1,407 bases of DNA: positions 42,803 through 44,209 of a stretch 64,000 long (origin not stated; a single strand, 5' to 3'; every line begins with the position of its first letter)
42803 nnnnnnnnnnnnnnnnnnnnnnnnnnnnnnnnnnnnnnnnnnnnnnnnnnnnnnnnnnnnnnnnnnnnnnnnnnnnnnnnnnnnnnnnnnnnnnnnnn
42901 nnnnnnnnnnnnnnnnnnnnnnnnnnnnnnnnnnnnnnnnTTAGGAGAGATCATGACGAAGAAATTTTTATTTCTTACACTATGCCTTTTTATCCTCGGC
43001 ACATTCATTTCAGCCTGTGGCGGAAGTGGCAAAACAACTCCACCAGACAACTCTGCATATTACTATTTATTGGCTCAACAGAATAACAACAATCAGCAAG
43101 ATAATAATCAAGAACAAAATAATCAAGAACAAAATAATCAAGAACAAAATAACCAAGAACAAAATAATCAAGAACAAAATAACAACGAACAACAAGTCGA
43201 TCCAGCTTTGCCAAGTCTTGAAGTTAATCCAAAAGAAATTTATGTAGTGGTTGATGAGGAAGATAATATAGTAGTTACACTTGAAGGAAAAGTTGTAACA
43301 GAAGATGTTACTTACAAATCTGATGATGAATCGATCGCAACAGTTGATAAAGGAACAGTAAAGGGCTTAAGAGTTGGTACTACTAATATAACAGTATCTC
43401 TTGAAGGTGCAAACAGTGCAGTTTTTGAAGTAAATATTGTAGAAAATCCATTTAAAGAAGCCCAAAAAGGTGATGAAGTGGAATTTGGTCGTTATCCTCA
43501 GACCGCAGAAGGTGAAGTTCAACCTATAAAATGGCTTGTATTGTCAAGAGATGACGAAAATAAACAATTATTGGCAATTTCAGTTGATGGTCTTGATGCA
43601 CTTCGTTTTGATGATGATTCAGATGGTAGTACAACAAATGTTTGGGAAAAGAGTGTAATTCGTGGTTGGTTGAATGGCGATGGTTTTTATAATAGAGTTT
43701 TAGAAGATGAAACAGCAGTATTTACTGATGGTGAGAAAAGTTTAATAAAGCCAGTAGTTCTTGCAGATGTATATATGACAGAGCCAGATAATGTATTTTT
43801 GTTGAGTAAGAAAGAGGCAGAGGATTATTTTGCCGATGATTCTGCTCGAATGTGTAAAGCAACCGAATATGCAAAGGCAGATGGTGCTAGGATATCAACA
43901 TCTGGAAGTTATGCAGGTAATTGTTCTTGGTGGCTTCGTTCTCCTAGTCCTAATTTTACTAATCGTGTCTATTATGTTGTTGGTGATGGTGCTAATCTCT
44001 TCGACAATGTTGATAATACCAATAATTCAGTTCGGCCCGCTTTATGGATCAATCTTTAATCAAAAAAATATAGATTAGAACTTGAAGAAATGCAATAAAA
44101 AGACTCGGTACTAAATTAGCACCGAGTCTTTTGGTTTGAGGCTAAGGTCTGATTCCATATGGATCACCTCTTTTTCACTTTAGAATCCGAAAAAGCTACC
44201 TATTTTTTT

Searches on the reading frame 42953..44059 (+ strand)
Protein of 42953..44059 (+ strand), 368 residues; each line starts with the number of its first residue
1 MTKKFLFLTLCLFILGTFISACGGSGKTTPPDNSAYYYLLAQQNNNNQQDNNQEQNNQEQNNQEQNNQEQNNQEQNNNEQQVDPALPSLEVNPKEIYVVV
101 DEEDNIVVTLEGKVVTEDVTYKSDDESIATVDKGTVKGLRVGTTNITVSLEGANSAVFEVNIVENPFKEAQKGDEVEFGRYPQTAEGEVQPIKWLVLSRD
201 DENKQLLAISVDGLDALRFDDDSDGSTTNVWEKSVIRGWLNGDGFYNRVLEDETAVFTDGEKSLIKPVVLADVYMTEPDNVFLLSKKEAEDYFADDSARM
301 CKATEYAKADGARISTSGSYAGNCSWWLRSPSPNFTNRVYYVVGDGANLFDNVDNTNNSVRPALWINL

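Call 67: search_protein_families(library=pfam, proteins=[window:42953-44059:+], max_evalue=0.0001)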
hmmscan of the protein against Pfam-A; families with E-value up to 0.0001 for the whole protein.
window:42953-44059:+ (368 aa): 3 families
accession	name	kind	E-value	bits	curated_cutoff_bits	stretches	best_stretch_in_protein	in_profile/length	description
PF19789.6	DUF6273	-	1.9e-17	64.1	23.5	1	223-367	26-171/172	Domain of unknown function (DUF6273)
PF02368.24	Big_2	-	5e-08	33.2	22.8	1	87-148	3-66/79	Bacterial Ig-like domain (group 2)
PF21461.3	HL_N-beta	-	9.9e-06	25.7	27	1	116-154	11-49/57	Hyaluronate lyase, N-terminal beta-sheet domain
